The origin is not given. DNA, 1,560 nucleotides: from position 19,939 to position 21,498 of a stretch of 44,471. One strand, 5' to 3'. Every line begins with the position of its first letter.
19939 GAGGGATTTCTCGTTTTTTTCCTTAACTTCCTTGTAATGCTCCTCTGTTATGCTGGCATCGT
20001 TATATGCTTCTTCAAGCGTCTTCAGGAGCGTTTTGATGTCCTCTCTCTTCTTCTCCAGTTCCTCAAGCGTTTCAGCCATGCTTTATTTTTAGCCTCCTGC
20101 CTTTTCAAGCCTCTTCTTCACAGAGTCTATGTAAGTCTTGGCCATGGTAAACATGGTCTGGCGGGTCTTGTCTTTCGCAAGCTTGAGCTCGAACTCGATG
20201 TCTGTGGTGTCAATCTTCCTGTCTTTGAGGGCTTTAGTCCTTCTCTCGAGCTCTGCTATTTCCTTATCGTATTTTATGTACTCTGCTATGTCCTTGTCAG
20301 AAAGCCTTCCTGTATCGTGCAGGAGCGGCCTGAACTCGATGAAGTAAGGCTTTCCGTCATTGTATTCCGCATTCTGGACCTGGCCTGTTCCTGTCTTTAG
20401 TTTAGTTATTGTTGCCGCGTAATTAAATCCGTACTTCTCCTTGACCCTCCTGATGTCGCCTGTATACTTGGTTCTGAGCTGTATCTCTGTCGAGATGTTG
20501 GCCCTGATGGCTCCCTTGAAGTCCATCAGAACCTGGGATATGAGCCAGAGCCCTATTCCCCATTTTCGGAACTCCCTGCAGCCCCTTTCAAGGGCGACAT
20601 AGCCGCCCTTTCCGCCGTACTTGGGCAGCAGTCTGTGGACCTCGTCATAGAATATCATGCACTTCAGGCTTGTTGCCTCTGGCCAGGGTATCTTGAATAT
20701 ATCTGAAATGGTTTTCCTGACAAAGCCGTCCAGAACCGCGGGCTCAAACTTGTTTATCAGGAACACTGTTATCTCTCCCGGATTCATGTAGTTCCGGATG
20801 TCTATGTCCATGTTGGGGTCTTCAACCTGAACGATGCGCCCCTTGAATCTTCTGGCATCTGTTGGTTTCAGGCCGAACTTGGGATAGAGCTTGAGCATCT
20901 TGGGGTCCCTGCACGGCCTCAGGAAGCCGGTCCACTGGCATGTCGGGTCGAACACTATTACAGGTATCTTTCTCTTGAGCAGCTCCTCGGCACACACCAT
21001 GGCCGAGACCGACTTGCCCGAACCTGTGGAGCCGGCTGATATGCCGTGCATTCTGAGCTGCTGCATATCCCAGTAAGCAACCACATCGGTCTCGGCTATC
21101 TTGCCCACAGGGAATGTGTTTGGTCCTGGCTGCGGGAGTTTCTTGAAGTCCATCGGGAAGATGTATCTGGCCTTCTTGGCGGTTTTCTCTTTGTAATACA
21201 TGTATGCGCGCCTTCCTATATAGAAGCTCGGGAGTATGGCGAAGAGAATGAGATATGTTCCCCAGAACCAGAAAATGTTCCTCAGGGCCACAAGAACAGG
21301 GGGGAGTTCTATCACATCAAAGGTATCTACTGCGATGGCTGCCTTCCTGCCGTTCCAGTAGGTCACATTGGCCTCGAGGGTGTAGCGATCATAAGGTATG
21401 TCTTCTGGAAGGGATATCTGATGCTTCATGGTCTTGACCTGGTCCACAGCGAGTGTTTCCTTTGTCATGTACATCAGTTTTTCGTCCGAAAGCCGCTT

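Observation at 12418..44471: Three-gene surface module: giant stalk-ATPase, SHOCT coiled-coil adaptor, 1,959-aa paralogous stalk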

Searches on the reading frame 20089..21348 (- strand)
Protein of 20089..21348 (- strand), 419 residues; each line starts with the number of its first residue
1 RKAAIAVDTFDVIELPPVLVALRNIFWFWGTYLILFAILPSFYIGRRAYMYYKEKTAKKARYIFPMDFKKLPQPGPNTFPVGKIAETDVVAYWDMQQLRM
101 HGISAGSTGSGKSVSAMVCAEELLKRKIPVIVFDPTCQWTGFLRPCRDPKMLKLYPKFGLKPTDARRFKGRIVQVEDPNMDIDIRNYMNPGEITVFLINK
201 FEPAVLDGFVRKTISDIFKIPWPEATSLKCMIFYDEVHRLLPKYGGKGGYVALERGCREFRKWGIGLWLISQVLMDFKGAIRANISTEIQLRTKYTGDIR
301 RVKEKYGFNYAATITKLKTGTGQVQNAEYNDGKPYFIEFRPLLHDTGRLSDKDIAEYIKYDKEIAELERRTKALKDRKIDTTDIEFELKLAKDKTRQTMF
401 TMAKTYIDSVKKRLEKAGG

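Call 8: find_homologous_proteins(query=window:20089-21348:-)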
Query window:20089-21348:- (419 aa): 430 proteins with E <= 0.001 among 4827 candidates; the best 120 are listed.
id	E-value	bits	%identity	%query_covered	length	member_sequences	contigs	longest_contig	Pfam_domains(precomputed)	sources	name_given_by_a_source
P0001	1.2e-221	754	77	100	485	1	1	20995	PF01935.24,PF05872.19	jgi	-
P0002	1.3e-218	744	75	100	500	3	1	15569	PF01935.24,PF05872.19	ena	-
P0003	2.4e-216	737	76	100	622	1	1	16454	PF01935.24,PF05872.19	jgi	jgi:hypothetical protein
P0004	1.1e-211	721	77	97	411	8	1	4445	PF01935.24,PF05872.19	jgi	jgi:hypothetical protein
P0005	8.6e-205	699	73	100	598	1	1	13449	PF01935.24,PF05872.19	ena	-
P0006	8.3e-201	686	72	97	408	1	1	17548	PF01935.24,PF05872.19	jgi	-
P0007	1.4e-185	635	77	84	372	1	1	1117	PF01935.24,PF05872.19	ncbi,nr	ncbi:MAG: DUF87 domain-containing protein, partial [Candidatus Aenigmarchaeota archaeon]|nr:DUF87 do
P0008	3.0e-177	608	62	99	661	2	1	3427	PF01935.24,PF05872.19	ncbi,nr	ncbi:MAG: DUF87 domain-containing protein, partial [Candidatus Aenigmarchaeota archaeon]|nr:DUF87 do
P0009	4.0e-177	608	64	99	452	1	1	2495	PF01935.24,PF05872.19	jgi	-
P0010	8.9e-171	587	60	99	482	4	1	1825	PF01935.24,PF05872.19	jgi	jgi:hypothetical protein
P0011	1.5e-169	583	62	100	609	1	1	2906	PF01935.24,PF05872.19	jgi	jgi:hypothetical protein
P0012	3.2e-169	582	62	99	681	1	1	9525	PF01935.24,PF05872.19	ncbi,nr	ncbi:MAG: DUF87 domain-containing protein, partial [Candidatus Aenigmarchaeota archaeon]|nr:DUF87 do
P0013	1.7e-166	573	61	99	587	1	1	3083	PF01935.24,PF05872.19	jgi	jgi:hypothetical protein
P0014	2.9e-164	565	61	99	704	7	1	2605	PF01935.24,PF05872.19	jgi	jgi:hypothetical protein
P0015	6.8e-164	564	59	99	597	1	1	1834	PF01935.24,PF05872.19,PF19271.5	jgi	jgi:hypothetical protein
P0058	3.4e-137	476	54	99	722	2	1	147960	PF01935.24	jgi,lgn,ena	-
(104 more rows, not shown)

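Call 11: find_encoding_contigs(protein=P0058, flank=10000, max_places=2)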
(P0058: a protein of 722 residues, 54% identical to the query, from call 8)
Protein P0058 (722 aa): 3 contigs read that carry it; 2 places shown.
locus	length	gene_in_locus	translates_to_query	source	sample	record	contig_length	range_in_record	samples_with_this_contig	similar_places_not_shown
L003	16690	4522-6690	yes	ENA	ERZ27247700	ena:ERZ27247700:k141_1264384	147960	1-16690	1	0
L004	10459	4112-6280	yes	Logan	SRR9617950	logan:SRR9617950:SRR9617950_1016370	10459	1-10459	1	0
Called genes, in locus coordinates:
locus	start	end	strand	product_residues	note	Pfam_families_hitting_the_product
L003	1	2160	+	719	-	?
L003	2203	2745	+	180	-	-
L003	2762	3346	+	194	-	-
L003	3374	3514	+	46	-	-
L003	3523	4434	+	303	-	-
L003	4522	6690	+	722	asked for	PF01935:DUF87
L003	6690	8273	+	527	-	-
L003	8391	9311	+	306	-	-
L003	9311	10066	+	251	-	PF00142:Fer4_NifH (faint), PF01656:CbiA, PF06564:CBP_BcsQ, PF10609:ParA, PF13614:AAA_31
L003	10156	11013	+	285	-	-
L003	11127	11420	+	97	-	-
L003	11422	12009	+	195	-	-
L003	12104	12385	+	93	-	-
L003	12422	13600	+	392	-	PF07431:DUF1512, PF23542:DUF1512_C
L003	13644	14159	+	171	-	PF00252:Ribosomal_L16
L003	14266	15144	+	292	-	PF01073:3Beta_HSD, PF01370:Epimerase, PF02719:Polysacc_synt_2 (faint), PF04321:RmlD_sub_bind (weak), PF07993:NAD_binding_4, PF16363:GDP_Man_Dehyd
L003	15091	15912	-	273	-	PF01478:Peptidase_A24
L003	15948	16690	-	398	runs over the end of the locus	PF07282:Cas12f1-like_TNB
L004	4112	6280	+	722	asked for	PF01935:DUF87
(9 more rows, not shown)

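Call 12: find_encoding_contigs(protein=P0001, flank=10000, max_places=2)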
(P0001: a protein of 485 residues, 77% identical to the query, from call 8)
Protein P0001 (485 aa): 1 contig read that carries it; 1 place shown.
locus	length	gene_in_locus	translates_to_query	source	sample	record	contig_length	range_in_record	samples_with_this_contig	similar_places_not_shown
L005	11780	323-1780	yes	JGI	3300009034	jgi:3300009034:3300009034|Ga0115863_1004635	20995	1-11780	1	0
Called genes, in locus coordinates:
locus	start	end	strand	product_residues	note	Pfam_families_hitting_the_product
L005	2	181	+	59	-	?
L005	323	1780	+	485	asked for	PF01935:DUF87 (faint), PF05872:HerA_C (faint)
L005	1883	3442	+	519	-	-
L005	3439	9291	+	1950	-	PF01835:MG2 (faint), PF16116:DUF4832 (faint), PF10633:NPCBM_assoc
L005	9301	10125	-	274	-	PF00142:Fer4_NifH (faint), PF01656:CbiA, PF06564:CBP_BcsQ (faint), PF10609:ParA, PF13614:AAA_31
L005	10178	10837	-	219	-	-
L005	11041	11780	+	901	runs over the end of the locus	PF19220:Rod_CreS (weak)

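Call 14: search_solved_structures(query=window:20089-21348:-, max_evalue=1, show_alignments=2)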
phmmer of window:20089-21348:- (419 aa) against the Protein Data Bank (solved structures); distinct sequences matched with E-value up to 1: 6.
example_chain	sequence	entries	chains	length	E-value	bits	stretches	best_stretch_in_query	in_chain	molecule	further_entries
11kk_A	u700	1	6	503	0.0001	24.7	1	98-144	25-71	HerA like helicase YjgR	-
9x1l_A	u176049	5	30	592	0.00028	23.2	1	229-298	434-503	DNA helicase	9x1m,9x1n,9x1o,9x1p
9c1m_M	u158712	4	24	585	0.0024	20.2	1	224-306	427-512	ATP-binding protein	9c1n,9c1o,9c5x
8wiv_A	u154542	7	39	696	0.046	16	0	222-303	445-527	Helicase HerA central domain-containing protein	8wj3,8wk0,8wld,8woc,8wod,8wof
8xau_A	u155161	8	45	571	0.11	14.7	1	226-303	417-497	ATP-binding protein | HerA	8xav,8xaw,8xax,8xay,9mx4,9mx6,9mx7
8ziq_M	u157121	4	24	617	0.11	14.6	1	228-298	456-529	HerA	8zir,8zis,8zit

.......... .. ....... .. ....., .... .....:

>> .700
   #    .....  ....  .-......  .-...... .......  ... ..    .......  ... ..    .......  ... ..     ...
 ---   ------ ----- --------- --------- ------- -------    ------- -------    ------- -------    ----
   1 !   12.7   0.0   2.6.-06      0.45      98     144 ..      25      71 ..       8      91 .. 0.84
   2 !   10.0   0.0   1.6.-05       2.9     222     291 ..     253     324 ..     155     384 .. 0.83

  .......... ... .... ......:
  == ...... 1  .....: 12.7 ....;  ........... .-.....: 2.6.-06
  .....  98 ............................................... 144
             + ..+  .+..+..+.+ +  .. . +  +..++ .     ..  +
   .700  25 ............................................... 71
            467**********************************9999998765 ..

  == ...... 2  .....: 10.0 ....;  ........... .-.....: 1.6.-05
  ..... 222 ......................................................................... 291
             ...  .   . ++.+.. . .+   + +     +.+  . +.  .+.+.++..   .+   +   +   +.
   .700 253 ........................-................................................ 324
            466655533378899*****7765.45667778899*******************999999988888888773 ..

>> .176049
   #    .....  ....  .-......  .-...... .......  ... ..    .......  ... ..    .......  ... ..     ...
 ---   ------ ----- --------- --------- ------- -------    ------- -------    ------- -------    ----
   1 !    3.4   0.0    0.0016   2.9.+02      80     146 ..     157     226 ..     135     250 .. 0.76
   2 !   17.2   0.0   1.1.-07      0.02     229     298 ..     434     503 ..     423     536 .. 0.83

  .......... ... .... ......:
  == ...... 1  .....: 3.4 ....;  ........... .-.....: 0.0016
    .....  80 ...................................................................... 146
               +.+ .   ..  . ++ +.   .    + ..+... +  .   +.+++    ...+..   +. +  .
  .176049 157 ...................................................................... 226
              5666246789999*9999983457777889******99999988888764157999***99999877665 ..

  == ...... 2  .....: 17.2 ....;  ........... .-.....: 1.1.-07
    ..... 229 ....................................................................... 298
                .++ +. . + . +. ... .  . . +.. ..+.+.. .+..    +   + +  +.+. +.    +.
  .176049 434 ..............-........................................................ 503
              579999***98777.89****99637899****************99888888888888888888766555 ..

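Call 15: search_protein_families(library=ncbifam, proteins=[window:20089-21348:-], max_evalue=0.1)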
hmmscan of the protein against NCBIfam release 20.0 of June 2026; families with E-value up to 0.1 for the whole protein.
window:20089-21348:- (419 aa): 13 families
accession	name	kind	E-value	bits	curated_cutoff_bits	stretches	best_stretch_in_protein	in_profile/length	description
NF053655.1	CedD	equivalog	1.2e-06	27.5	600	1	105-136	227-258/527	DNA-translocating ATPase CedD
NF033849.1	ser_rich_anae_1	subfamily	0.00022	18.7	650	1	99-142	759-809/1163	serine-rich protein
NF040937.1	HerA_Thermprot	equivalog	0.0019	16.7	800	0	81-135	122-176/487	DNA double-strand break repair helicase HerA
NF041214.1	plasmid_TraB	equivalog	0.0024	16.5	800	1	100-147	249-299/639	plasmid transfer protein TraB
NF005992.0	PRK08116.1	subfamily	0.0063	15.7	189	1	103-132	118-147/269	hypothetical protein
NF040819.1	helicase_HerA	equivalog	0.0076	14.8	970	1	228-293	402-467/561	DNA double-strand break repair helicase HerA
TIGR02746.1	TraC-F-type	equivalog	0.011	13.7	567.05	0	228-282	640-693/800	type IV secretion system protein TraC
TIGR02759.1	TraD_Ftype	equivalog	0.014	14.2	521.35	1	85-140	165-217/566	type IV conjugative transfer system coupling protein TraD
NF045971.1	conju_CD1110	equivalog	0.021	13.1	325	1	94-138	409-455/752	VirB4-like conjugal transfer ATPase, CD1110 family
NF010507.0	PRK13922.10-6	equivalog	0.032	13.9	219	1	352-397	49-94/252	rod shape-determining protein MreC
TIGR03743.1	SXT_TraD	subfamily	0.08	11.4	366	0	91-135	167-211/636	conjugative transfer system coupling protein TraD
NF042943.1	HerA_antiphage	equivalog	0.086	11.4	800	0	229-305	434-514/566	anti-phage-associated helicase HerA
NF042944.1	HerA_antiphage_2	equivalog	0.096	11.4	850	0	228-301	427-503/576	anti-phage-associated helicase HerA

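Call 36: predict_structure(alignment_id=A2)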
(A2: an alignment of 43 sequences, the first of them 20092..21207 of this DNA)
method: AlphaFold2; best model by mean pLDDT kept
length: 372 residues; sequences in the alignment: 43
mean_pLDDT: 91.4   pTM: 0.90
mean pLDDT of the five models: 91.4, 88.5, 86.7, 86.0, 81.9
residues with pLDDT >= 90: 272; 70-90: 88; 50-70: 12; < 50: 0
segments of 3 or more residues with pLDDT < 50: none
pLDDT, mean of each block of 10 residues (from residue 1): 71 69 91 93 92 92 93 97 97 97 95 96 95 93 97 91 94 94 95 82 91 95 89 83 91 89 85 91 90 96 96 96 95 94 95 95 93 64
secondary structure, 60 per line:
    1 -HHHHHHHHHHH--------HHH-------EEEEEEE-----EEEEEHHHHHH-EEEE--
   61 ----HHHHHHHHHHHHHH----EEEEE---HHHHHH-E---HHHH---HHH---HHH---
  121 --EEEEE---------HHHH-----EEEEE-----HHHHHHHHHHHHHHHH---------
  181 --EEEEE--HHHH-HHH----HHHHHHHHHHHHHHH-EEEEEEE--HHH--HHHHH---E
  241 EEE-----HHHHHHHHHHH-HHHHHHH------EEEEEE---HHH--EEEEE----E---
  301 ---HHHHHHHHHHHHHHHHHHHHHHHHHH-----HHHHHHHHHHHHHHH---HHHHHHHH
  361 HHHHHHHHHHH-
elements in order: H2-12 E31-37 E43-47 H48-53 E55-58 H65-78 E83-87 H91-96 H102-105 E123-127 H137-140 E146-150 H156-171 E183-187 H190-193 H202-216 E218-224 H232-236 E240-243 H249-259 H261-267 E274-279 E288-292 H304-329 H335-349 H353-371

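Call 39: fold_search(model_id=the predicted structure, library=pdb)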
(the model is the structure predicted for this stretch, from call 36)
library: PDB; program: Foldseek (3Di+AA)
matches with E <= 10: 1237; with E <= 0.001: 171
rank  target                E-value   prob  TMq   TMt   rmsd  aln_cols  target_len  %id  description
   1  4d2i_B                1.3e-12  1.00  0.54  0.45  14.4       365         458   16  Crystal structure of the HerA hexameric DNA translocase from Sulfolobus solfataricus bound to AMP-PNP (released 2014-12-03)
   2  8woc_A                7.5e-12  1.00  0.50  0.53   5.6       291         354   18  Cryo-EM structure of SIR2/HerA complex (released 2024-09-11)
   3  4d2i_A                1.0e-11  1.00  0.53  0.44  11.3       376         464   14  Crystal structure of the HerA hexameric DNA translocase from Sulfolobus solfataricus bound to AMP-PNP (released 2014-12-03)
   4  8wod_D                3.8e-11  1.00  0.53  0.41  13.9       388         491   15  Cryo-EM structure of SIR2/HerA complex (released 2024-09-11)
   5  8wld_D                5.3e-11  1.00  0.56  0.33  16.3       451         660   14  Cryo-EM structure of SIR2/HerA antiphage complex (released 2024-09-11)
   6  8wld_L                5.6e-11  1.00  0.55  0.31  18.4       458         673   14  Cryo-EM structure of SIR2/HerA antiphage complex (released 2024-09-11)
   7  8woc_D                6.3e-11  1.00  0.54  0.38  16.0       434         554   15  Cryo-EM structure of SIR2/HerA complex (released 2024-09-11)
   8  8wiv_D                6.3e-11  1.00  0.51  0.33  16.2       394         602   16  Cryo-EM structure of a bacterial protein (released 2024-09-11)
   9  8wj3_N                1.3e-10  1.00  0.52  0.37  16.0       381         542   15  Cryo-EM structure of a bacterial protein (released 2024-09-11)
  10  8wof_D                1.8e-10  1.00  0.52  0.37  17.6       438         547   14  Cryo-EM structure of SIR2/HerA complex (released 2024-09-11)
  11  9x1l_A                1.9e-10  1.00  0.54  0.36   7.6       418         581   16  The cryo-EM structure of HerA-NurA complex with AMPPNP from Thermococcus kodakarensis (released 2026-02-04)
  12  8wld_A                2.0e-10  1.00  0.50  0.39  16.7       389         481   15  Cryo-EM structure of SIR2/HerA antiphage complex (released 2024-09-11)
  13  9x1m_A                2.4e-10  1.00  0.57  0.38   9.0       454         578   15  The cryo-EM structure of HerA-NurA complex with AMPPNP and dsDNA from Thermococcus kodakarensis (released 2026-02-04)
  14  8wod_O                2.4e-10  1.00  0.51  0.35  20.4       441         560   13  Cryo-EM structure of SIR2/HerA complex (released 2024-09-11)
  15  8wiv_O                3.8e-10  1.00  0.52  0.31  17.9       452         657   14  Cryo-EM structure of a bacterial protein (released 2024-09-11)
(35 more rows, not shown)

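Call 90: find_related_loci(query=A2, collection=viral_contigs, flank=5000)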
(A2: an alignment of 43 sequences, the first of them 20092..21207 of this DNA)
Query A2 (372 aa) in viral_contigs; peptide patterns used: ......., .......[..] (x = any residue, [..] = any of these).
15 stretches matched a pattern, but none encodes a relative of the query by tblastn (E <= 1e-3).

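Call 100: search_protein_representatives(protein=window:20092-21207:-)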
Query: 372 residues. Proteins with E-value up to 0.001 (for the whole library): 791; up to 1e-10: 484; up to 1e-30: 356. The best 150 are listed.
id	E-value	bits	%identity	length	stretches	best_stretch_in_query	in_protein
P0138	2.0e-162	557.0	66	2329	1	4-372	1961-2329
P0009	6.5e-162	555.3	66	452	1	2-368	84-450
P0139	1.3e-161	554.3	67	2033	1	2-369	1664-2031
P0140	3.6e-161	552.9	65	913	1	2-372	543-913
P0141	1.3e-159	547.8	64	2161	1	5-372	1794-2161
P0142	8.2e-153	525.4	62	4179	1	10-372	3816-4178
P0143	2.7e-149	513.8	63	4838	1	2-371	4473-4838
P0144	2.3e-146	504.2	60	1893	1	7-369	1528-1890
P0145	1.1e-145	501.9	60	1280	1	2-368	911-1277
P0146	1.3e-145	501.7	62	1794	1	5-369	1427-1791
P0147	1.9e-145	501.1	60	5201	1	2-369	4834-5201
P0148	3.0e-145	500.5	61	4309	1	5-369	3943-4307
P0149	4.6e-145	499.9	63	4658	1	10-369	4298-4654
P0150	1.3e-143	495.1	62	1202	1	6-369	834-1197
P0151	1.8e-140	484.8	58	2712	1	3-368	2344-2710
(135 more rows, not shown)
